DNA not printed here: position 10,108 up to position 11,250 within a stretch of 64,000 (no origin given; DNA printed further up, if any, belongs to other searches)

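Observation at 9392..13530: Rosetta-stone fusion: acyl-adenylate ligase, carrier protein and hydrolase-2-like domain in one chain, followed by a Cys-type hydrolase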

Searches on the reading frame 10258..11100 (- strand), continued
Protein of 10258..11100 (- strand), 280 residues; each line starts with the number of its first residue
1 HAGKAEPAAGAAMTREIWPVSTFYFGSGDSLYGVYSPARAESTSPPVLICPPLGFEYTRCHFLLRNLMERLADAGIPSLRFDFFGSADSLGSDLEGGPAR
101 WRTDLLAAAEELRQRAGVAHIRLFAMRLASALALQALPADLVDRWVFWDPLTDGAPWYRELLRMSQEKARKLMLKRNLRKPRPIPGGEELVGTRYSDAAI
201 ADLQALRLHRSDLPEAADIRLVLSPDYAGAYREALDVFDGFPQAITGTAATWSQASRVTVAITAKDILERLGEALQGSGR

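Call 72: search_protein_families(library=ncbifam, proteins=[P0137, P0139, P0141, P0144, P0147, P0149, P0151, P0163, P0140, P0145], max_evalue=1e-10)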
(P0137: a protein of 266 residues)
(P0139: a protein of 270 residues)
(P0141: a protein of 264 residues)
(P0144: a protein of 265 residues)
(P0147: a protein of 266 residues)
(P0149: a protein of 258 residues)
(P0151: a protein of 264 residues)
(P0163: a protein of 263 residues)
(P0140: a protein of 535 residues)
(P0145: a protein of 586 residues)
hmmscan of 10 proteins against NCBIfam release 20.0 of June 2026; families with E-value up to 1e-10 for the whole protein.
P0137 (266 aa): 2 families
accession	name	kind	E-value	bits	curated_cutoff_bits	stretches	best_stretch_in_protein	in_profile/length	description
TIGR03101.1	hydr2_PEP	hypoth_equivalog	1.2e-31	110.2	202.75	1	2-238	1-246/266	hydrolase 2, exosortase A system-associated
TIGR03100.1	hydr1_PEP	hypoth_equivalog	3.1e-14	52.9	168.45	1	4-135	5-133/274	hydrolase 1, exosortase A system-associated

P0139 (270 aa): 2 families
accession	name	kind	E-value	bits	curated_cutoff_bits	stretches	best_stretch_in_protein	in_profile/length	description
TIGR03101.1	hydr2_PEP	hypoth_equivalog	1.6e-28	100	202.75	1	3-250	2-250/266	hydrolase 2, exosortase A system-associated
TIGR03100.1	hydr1_PEP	hypoth_equivalog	4.2e-13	49.2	168.45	1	6-140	7-138/274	hydrolase 1, exosortase A system-associated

P0141 (264 aa): 2 families
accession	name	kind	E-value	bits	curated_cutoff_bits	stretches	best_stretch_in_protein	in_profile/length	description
TIGR03101.1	hydr2_PEP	hypoth_equivalog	6e-29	101.4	202.75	1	3-240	2-250/266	hydrolase 2, exosortase A system-associated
TIGR03100.1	hydr1_PEP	hypoth_equivalog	2.3e-15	56.6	168.45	1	4-151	5-149/274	hydrolase 1, exosortase A system-associated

P0144 (265 aa): 2 families
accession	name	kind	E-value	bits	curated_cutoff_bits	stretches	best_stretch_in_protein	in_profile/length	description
TIGR03101.1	hydr2_PEP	hypoth_equivalog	1.8e-29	103.1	202.75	1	4-195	3-199/266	hydrolase 2, exosortase A system-associated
TIGR03100.1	hydr1_PEP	hypoth_equivalog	2.6e-16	59.7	168.45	1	6-135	7-133/274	hydrolase 1, exosortase A system-associated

P0147 (266 aa): 2 families
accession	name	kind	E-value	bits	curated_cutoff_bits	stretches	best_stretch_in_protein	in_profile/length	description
TIGR03101.1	hydr2_PEP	hypoth_equivalog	7.9e-34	117.4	202.75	1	3-147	2-145/266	hydrolase 2, exosortase A system-associated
TIGR03100.1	hydr1_PEP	hypoth_equivalog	2.1e-17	63.4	168.45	1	4-144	5-142/274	hydrolase 1, exosortase A system-associated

P0149 (258 aa): 2 families
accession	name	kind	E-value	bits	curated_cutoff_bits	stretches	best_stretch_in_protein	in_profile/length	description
TIGR03101.1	hydr2_PEP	hypoth_equivalog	8e-27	94.4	202.75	1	3-145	2-143/266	hydrolase 2, exosortase A system-associated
TIGR03100.1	hydr1_PEP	hypoth_equivalog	2.2e-13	50.2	168.45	1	4-136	5-134/274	hydrolase 1, exosortase A system-associated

P0151 (264 aa): 3 families
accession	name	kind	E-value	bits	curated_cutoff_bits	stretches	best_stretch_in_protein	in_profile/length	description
TIGR03101.1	hydr2_PEP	hypoth_equivalog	3e-31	108.9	202.75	1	5-205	4-209/266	hydrolase 2, exosortase A system-associated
TIGR03100.1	hydr1_PEP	hypoth_equivalog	9.1e-17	61.2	168.45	1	4-135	5-133/274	hydrolase 1, exosortase A system-associated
NF047920.1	lactonase_UilS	equivalog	2.9e-12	46.9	400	1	19-131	18-127/285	UilS family quorum-quenching N-acyl-homoserine lactonase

P0163 (263 aa): 2 families
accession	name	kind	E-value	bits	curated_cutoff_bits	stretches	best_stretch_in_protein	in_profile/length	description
TIGR03101.1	hydr2_PEP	hypoth_equivalog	2.6e-29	102.6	202.75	1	4-235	3-246/266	hydrolase 2, exosortase A system-associated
TIGR03100.1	hydr1_PEP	hypoth_equivalog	4.5e-15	55.7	168.45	1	3-140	4-138/274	hydrolase 1, exosortase A system-associated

P0140 (535 aa): 3 families
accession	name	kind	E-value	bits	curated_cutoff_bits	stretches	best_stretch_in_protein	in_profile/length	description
TIGR03101.1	hydr2_PEP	hypoth_equivalog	2.2e-35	122.5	202.75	1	3-145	2-144/266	hydrolase 2, exosortase A system-associated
TIGR03100.1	hydr1_PEP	hypoth_equivalog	2.5e-29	102.4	168.45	2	267-395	9-131/274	hydrolase 1, exosortase A system-associated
NF041096.1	esterase_EstD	equivalog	1.1e-12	47.8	600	0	301-395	178-272/421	esterase EstD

P0145 (586 aa): 2 families
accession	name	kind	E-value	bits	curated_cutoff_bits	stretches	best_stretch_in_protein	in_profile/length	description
TIGR03101.1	hydr2_PEP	hypoth_equivalog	2.7e-41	141.8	202.75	1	3-234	2-246/266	hydrolase 2, exosortase A system-associated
TIGR03100.1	hydr1_PEP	hypoth_equivalog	1.7e-38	132.5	168.45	2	301-564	13-272/274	hydrolase 1, exosortase A system-associated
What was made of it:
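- Tried and rejected: Ten family representatives scored at most 141.8 bits (call 72).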

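Call 75: find_encoding_contigs(protein=P0007, flank=8000, max_places=1)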
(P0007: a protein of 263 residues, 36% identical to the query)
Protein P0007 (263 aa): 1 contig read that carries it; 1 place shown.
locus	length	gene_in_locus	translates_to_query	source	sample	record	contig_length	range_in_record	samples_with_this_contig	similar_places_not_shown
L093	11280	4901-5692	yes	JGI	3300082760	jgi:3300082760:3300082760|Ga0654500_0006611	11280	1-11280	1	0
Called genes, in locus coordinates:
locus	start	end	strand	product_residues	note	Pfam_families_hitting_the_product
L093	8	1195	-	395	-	PF01494:FAD_binding_3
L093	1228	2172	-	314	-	PF03401:TctC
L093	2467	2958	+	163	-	PF03358:FMN_red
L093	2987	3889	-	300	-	PF03301:Trp_dioxygenase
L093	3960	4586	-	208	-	PF04199:Cyclase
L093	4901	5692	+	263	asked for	PF12146:Hydrolase_4 (weak)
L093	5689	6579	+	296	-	PF12697:Abhydrolase_6 (faint)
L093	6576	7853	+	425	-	PF03721:UDPG_MGDP_dh_N, PF00984:UDPG_MGDP_dh, PF03720:UDPG_MGDP_dh_C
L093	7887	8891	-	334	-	PF13472:Lipase_GDSL_2 (weak)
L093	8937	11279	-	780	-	PF00668:Condensation, PF00501:AMP-binding, PF13193:AMP-binding_C, PF00550:PP-binding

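Call 76: find_encoding_contigs(protein=P0011, flank=8000, max_places=1)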
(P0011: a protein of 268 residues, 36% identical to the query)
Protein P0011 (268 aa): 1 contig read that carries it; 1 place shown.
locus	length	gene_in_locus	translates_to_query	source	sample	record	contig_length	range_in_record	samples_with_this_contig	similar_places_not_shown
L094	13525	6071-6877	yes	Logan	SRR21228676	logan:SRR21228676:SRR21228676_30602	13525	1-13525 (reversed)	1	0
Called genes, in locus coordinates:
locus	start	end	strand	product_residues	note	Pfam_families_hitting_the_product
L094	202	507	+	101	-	PF05957:DUF883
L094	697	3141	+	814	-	PF08447:PAS_3, PF00989:PAS, PF08448:PAS_4, PF13426:PAS_9, PF08447:PAS_3 (weak), PF00990:GGDEF, PF00563:EAL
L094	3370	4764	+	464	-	PF02397:Bac_transf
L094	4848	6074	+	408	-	-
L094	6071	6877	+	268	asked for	-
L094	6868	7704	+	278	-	-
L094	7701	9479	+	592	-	PF24793:GINT1_N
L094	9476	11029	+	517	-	PF01943:Polysacc_synt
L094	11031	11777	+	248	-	PF02698:DUF218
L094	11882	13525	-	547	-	?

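Call 82: search_dna_similar(query=P0145, collection=plasmids, mode=protein, max_evalue=0.00001, max_rows=60)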
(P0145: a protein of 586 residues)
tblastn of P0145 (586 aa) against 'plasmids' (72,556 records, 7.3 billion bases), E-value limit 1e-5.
Records with a match: 51; places in all: 52; records where one place covers at least 80% of the query: 9.
Best place of each record, by identity: <60% 51.
By first word of the organism name: Rhizobium 11; Azospirillum 10; Mycetohabitans 9; Burkholderia 6; Shinella 4; Cupriavidus 4; Caballeronia 2; Methylobacterium 2; Variovorax 1; Roseateles 1; and 1 more.
By predicted mobility (MOB-suite, as given by PLSDB): non-mobilizable 43; mobilizable 7; conjugative 1.
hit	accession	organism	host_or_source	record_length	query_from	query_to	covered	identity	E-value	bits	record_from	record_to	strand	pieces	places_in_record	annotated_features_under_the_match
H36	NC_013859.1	Azospirillum sp. B510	-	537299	14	560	93%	31.3%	9e-22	107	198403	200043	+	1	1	alpha/beta fold hydrolase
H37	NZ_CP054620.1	Azospirillum oryzae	cell culture,soil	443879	14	529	88%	30.8%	4e-18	96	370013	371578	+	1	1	alpha/beta fold hydrolase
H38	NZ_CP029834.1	Azospirillum ramasamyi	single cell,Cow dung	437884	14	518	86%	30.4%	1e-15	88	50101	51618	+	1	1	alpha/beta fold hydrolase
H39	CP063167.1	Variovorax paradoxus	-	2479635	2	563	84%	30.8%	3e-15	144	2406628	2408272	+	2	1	hypothetical protein | alpha/beta hydrolase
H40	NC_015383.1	Burkholderia gladioli BSR3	-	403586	1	488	83%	30.1%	2e-18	97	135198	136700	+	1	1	alpha/beta hydrolase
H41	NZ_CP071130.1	Caballeronia sp. M1242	Homo sapiens,ETA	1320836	1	425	73%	34.0%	2e-21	106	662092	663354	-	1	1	none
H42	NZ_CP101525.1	Burkholderia arboris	mixed culture,soil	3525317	1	425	73%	33.5%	5e-18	96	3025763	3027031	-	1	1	none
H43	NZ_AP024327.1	Caballeronia sp. NK8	-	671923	1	425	73%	33.1%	2e-22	110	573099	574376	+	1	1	alpha/beta fold hydrolase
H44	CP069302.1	Shinella sp. PSBB067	monoisolate,Minnesota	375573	62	554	84%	27.7%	1e-13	82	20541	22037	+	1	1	alpha/beta fold hydrolase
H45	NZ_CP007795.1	Azospirillum argentinense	Triticum aestivum L.,Root,wheat ...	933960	14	427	71%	32.9%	2e-12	78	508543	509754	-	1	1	alpha/beta fold hydrolase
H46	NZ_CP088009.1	Rhizobium sp. T136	Melilotus albus,Cell culture,root nodule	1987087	12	560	94%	24.7%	3e-13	81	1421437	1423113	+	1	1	none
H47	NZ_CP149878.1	Rhizobium sp. T1473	Medicago sativa,Cell Culture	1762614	12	560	94%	24.6%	1e-12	79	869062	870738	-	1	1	none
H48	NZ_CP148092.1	Rhizobium sp. T1470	Medicago sativa,cell culture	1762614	12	560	94%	24.6%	1e-12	79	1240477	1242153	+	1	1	none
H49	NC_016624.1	Azospirillum lipoferum 4B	-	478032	14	427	71%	32.5%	3e-15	87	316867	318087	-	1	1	alpha/beta fold hydrolase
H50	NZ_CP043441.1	Cupriavidus campinensis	cell culture,soil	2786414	29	425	68%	33.7%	4e-15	87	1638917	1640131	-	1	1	none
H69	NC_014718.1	Mycetohabitans rhizoxinica HKI 454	-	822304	30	425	68%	30.8%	2e-14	85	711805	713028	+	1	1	alpha/beta hydrolase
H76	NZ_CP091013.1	Burkholderia cenocepacia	-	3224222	24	409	66%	29.5%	9e-11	73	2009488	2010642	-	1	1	none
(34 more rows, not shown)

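Call 83: get_annotated_region(hit=H76, flank=9000)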
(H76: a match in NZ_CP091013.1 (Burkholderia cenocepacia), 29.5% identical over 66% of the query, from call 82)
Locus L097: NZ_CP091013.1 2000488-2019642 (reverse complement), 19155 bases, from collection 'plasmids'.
description: Burkholderia cenocepacia strain CMCC(B)23006 plasmid unnamed1, complete sequence
organism: Burkholderia cenocepacia (NCBI taxid 95486)
taxonomy: Bacteria; Pseudomonadota; Betaproteobacteria; Burkholderiales; Burkholderiaceae; Burkholderia; Burkholderia cenocepacia
host: -; source: -; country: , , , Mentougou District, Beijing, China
typing (MOB-suite, as given by PLSDB): non-mobilizable
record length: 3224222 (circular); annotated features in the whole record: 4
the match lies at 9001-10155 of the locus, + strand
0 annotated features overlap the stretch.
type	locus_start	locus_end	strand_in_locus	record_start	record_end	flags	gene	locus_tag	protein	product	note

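Call 84: get_annotated_region(hit=H69, flank=9000)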
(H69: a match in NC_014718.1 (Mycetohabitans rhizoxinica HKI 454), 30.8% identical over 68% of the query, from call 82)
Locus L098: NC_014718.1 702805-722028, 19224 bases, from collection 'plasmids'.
description: Mycetohabitans rhizoxinica HKI 454 plasmid pBRH01, complete sequence
organism: Mycetohabitans rhizoxinica HKI 454 (NCBI taxid 882378)
taxonomy: Bacteria; Pseudomonadota; Betaproteobacteria; Burkholderiales; Burkholderiaceae; Mycetohabitans; Mycetohabitans rhizoxinica; Mycetohabitans rhizoxinica HKI 454
host: -; source: -; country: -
typing (MOB-suite, as given by PLSDB): non-mobilizable
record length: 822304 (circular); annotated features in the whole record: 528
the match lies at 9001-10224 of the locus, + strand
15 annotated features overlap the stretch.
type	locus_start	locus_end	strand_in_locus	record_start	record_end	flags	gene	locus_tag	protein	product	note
CDS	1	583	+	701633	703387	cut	-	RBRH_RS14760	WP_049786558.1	hydrogenase maturation protein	-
CDS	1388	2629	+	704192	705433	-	-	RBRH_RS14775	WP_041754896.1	acyltransferase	-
CDS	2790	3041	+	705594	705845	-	-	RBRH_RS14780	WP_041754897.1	acyl carrier protein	-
CDS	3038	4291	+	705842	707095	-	-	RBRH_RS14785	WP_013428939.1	acyl-CoA dehydrogenase family protein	-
CDS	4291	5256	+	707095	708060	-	-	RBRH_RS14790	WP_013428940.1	amino acid--[acyl-carrier-protein] ligase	-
CDS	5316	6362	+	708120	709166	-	-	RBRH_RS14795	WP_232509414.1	DUF1839 family protein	-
CDS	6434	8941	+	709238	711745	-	-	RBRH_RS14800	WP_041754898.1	beta-mannosidase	-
CDS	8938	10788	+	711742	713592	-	-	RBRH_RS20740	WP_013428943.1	alpha/beta hydrolase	-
CDS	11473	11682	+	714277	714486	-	-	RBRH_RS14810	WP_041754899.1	hypothetical protein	-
CDS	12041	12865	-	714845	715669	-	-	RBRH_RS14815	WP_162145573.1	helix-turn-helix domain-containing protein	GO:0006355 - regulation of DNA-templated transcription [Evidence IEA]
CDS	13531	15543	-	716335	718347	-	-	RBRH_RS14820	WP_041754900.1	LTA synthase family protein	-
CDS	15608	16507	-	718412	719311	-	-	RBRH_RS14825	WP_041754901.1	EAL domain-containing protein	-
CDS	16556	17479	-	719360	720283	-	-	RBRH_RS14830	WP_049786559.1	helix-turn-helix domain-containing protein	GO:0006355 - regulation of DNA-templated transcription [Evidence IEA]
CDS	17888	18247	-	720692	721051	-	-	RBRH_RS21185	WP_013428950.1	YadA-like family protein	-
CDS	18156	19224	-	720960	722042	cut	-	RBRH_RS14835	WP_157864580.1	cell surface protein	-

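Call 91: search_protein_families(library=pfam, proteins=[L097:4515-6959:+, L097:6949-8562:+, L097:8953-10740:+, L097:11017-12228:+, L097:12225-13520:+, L097:13664-14956:+, L094:4848-6074:+, L094:7701-9479:+], max_evalue=0.001)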
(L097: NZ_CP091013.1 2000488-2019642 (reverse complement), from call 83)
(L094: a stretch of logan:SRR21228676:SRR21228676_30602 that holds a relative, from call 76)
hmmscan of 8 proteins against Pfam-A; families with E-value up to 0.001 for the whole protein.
L097:4515-6959:+ (814 aa): 0 families

L097:6949-8562:+ (537 aa): 3 families
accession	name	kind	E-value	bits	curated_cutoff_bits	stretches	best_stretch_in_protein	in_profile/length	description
PF22461.2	SLBB_2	-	3.1e-39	133.4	27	2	339-417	1-79/79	SLBB domain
PF02563.21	Poly_export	-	1.4e-22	80.1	28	1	242-333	3-76/77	Polysaccharide biosynthesis/export protein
PF10531.15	SLBB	-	6.1e-15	55.2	27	2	340-388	1-50/55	SLBB domain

L097:8953-10740:+ (595 aa): 2 families
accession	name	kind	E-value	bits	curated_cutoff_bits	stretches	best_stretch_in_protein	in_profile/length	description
PF12146.15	Hydrolase_4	-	7.6e-11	42.2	27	2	40-154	21-138/239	Serine aminopeptidase, S33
PF00561.26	Abhydrolase_1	-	8.9e-05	22.7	25.8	0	329-406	18-89/245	alpha/beta hydrolase fold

L097:11017-12228:+ (403 aa): 4 families
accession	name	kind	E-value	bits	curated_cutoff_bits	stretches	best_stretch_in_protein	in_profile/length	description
PF00534.26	Glycos_transf_1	-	1.4e-14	54.4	26.4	1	223-377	14-167/172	Glycosyl transferases group 1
PF13692.12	Glyco_trans_1_4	-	5.2e-13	49.9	27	1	226-362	3-139/142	Glycosyl transferases group 1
PF13439.12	Glyco_transf_4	-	1.1e-08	35.7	28.5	1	54-211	49-169/170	Glycosyltransferase Family 4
PF20706.3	GT4-conflict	-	0.00022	20.8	26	1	199-345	173-323/385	Family 4 Glycosyltransferase in conflict systems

L097:12225-13520:+ (431 aa): 2 families
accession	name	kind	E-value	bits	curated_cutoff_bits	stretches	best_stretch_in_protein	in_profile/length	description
PF01943.22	Polysacc_synt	-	2e-39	136.1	28.2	1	19-284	2-270/274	Polysaccharide biosynthesis protein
PF13440.11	Polysacc_synt_3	-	3.1e-08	33.6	23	1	42-336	1-291/293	Polysaccharide biosynthesis protein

L097:13664-14956:+ (430 aa): 0 families

L094:4848-6074:+ (408 aa): 0 families

L094:7701-9479:+ (592 aa): 1 family
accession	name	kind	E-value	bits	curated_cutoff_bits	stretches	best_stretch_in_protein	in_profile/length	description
PF24793.1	GINT1_N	-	1.5e-28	100.1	27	1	303-508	55-263/304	Glucosamine inositolphosphorylceramide transferase 1, N-terminal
